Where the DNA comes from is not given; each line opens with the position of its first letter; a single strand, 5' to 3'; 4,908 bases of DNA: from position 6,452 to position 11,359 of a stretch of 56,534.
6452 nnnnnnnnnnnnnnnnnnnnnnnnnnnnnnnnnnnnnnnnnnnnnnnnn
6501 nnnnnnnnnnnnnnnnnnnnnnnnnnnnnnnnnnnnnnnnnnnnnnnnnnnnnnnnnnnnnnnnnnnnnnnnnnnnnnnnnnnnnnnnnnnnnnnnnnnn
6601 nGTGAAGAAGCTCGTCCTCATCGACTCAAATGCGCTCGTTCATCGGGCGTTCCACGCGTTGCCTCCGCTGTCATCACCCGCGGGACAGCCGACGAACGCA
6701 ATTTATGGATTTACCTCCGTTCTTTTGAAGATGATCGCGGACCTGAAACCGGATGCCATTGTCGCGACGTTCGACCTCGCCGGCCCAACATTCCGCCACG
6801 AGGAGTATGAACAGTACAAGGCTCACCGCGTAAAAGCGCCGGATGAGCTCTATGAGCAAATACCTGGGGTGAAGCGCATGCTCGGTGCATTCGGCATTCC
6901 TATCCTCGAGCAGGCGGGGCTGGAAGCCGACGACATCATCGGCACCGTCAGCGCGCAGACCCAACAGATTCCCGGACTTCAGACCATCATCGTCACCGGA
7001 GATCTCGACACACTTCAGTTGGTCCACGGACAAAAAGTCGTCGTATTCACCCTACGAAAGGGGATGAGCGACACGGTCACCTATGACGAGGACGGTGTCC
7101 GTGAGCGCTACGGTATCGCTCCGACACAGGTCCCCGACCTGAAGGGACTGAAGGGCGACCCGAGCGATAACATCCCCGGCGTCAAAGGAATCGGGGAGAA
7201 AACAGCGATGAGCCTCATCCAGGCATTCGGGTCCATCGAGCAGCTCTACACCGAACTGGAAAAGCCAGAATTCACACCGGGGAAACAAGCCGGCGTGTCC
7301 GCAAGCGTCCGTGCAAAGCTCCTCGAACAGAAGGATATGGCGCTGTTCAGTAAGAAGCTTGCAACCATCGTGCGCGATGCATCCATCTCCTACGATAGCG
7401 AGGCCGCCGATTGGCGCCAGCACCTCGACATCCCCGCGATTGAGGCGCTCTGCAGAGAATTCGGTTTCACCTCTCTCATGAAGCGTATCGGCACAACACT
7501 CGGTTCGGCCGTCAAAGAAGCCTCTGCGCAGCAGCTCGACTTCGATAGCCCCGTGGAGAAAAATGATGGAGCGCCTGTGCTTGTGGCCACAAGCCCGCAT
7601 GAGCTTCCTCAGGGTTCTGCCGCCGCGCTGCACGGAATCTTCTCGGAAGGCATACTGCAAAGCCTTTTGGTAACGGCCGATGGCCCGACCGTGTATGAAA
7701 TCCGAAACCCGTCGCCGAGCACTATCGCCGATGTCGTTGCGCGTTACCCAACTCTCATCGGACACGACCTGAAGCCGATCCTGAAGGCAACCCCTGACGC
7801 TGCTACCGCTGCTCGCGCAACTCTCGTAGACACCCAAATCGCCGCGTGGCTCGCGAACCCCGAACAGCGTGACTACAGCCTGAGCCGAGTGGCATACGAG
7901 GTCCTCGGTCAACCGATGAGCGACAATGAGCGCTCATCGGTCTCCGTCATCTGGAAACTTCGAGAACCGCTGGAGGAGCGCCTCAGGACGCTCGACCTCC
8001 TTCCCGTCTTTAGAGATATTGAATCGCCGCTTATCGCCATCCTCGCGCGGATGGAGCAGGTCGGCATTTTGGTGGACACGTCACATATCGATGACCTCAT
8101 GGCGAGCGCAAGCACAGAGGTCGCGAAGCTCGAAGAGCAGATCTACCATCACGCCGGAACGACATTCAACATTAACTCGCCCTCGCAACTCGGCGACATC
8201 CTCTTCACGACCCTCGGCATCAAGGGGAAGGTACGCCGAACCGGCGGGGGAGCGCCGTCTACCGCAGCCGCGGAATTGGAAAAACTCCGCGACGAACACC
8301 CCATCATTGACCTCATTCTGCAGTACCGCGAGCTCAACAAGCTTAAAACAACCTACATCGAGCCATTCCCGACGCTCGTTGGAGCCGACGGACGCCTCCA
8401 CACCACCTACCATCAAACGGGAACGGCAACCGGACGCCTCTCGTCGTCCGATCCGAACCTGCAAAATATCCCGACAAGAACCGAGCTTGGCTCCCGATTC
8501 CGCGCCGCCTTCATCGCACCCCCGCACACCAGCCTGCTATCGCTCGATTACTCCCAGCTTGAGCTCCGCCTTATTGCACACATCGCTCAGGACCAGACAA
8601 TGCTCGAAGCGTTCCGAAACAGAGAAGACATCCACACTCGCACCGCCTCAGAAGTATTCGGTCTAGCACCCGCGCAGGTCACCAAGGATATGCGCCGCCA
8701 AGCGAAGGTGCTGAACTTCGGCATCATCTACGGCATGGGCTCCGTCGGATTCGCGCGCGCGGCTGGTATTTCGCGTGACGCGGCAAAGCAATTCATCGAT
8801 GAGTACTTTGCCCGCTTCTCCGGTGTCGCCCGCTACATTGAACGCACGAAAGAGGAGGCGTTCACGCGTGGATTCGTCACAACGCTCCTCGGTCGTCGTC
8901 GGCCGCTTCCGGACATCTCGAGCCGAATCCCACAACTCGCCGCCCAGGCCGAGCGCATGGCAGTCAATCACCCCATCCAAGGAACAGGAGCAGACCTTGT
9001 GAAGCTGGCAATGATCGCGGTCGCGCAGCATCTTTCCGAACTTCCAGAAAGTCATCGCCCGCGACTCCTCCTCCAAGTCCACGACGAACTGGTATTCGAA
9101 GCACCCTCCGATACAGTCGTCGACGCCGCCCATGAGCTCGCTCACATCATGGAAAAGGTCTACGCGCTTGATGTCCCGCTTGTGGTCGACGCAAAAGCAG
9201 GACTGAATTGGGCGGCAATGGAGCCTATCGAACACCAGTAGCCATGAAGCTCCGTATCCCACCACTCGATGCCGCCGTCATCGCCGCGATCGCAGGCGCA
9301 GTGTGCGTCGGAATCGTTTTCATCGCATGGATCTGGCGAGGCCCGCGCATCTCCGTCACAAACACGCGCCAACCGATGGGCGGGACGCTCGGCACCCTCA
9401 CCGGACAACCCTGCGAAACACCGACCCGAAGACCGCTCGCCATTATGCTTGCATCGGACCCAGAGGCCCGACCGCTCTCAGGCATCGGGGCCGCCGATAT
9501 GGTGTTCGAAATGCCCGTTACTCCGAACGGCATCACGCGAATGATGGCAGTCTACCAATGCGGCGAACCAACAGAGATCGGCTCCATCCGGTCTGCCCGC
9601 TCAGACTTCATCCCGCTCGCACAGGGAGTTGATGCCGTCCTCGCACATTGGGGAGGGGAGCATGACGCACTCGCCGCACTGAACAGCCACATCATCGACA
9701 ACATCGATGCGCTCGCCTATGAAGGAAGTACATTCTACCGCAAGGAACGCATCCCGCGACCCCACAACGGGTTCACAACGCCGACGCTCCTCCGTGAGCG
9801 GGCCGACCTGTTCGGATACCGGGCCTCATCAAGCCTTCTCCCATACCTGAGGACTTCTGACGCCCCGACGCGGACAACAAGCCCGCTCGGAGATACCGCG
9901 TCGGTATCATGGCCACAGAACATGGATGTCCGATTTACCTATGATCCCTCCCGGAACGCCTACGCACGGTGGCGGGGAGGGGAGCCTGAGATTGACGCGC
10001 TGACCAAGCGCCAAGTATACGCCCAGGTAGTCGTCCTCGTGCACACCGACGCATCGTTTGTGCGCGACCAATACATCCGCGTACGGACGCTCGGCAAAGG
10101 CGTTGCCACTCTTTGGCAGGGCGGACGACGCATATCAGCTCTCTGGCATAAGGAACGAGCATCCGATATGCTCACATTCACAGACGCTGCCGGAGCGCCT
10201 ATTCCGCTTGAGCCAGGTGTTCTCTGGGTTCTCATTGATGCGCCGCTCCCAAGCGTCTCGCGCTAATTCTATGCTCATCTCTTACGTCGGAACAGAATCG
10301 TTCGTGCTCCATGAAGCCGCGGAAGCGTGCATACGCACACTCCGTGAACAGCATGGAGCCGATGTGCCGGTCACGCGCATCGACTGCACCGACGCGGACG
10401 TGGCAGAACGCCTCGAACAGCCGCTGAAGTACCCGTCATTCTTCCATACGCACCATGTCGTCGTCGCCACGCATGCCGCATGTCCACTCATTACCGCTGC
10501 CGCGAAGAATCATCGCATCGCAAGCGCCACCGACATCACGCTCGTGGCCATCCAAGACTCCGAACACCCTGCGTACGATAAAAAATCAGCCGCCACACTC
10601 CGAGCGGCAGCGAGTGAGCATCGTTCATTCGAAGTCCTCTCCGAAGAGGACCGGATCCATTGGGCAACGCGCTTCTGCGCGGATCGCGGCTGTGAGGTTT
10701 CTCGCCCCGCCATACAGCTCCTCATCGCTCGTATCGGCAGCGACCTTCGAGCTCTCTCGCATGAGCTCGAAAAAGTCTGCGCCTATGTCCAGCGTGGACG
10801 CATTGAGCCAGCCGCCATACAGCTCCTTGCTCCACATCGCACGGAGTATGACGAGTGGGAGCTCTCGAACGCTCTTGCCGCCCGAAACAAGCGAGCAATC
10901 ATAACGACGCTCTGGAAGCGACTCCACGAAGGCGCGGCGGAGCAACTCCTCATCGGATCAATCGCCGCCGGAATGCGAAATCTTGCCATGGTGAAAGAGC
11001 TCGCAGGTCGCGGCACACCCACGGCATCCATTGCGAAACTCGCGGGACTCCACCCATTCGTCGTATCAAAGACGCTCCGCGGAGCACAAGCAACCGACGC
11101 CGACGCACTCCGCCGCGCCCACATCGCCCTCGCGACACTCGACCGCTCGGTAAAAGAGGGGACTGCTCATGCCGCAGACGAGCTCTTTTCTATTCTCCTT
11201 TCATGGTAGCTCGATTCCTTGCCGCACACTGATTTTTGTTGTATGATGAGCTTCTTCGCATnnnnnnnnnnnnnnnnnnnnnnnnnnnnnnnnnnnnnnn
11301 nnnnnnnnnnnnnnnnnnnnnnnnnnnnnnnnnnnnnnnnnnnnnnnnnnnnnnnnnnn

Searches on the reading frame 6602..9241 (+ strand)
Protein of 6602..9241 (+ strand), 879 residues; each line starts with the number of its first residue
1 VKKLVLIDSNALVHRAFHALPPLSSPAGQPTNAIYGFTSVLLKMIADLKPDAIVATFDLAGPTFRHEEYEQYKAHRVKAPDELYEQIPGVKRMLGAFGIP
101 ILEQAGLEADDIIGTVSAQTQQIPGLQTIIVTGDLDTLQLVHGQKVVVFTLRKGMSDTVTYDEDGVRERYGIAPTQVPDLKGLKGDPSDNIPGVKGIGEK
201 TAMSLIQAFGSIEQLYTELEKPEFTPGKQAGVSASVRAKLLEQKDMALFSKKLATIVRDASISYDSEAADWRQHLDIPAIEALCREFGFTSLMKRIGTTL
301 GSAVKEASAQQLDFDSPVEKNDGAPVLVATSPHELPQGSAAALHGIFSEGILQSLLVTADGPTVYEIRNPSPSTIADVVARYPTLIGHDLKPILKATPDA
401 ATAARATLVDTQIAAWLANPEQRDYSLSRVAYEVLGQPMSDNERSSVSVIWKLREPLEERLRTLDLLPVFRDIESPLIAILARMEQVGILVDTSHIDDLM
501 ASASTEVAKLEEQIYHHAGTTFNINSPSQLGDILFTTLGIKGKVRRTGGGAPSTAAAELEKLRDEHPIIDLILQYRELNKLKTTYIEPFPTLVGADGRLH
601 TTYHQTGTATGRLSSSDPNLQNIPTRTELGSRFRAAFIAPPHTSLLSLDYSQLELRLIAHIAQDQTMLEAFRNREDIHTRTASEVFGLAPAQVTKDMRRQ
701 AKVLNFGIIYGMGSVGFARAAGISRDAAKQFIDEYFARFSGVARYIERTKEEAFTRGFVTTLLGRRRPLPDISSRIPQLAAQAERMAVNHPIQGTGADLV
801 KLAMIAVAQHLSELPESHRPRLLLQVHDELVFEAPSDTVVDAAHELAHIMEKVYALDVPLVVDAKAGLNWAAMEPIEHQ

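Call 33: search_protein_families(library=pfam, proteins=[window:6602-9241:+], max_evalue=0.001)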
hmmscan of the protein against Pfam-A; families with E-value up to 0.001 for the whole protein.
window:6602-9241:+ (879 aa): 3 families
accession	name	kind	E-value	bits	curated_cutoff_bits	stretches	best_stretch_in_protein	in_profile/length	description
PF00476.26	DNA_pol_A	-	1e-144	482.6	34.3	1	496-871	4-380/381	DNA polymerase family A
PF02739.22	5_3_exonuc_N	-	1.3e-53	181.5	34.3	1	3-171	1-164/164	5'-3' exonuclease, N-terminal resolvase-like domain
PF01367.25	5_3_exonuc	-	4.2e-28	98.1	40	1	173-273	2-93/97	5'-3' exonuclease, C-terminal SAM fold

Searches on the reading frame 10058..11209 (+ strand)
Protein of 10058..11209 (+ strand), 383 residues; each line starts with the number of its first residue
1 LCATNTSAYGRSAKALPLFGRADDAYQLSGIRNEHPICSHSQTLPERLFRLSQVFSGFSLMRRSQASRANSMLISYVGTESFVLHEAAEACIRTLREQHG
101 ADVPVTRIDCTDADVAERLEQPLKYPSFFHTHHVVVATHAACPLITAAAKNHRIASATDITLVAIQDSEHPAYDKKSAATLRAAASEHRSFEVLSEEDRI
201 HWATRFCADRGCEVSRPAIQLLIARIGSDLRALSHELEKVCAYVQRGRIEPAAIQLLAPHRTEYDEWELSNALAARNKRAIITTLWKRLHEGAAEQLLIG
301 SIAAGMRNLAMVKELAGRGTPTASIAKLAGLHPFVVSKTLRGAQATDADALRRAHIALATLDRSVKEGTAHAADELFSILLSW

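Call 33: search_protein_families(library=pfam, proteins=[window:10058-11209:+], max_evalue=0.001)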
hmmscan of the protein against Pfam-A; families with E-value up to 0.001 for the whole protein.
window:10058-11209:+ (383 aa): 1 family
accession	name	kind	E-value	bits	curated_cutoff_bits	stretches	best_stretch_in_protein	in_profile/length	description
PF21694.2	DNA_pol3_delta_C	-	3e-13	50.3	27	1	267-371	5-109/121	DNA polymerase III delta subunit, C-terminal domain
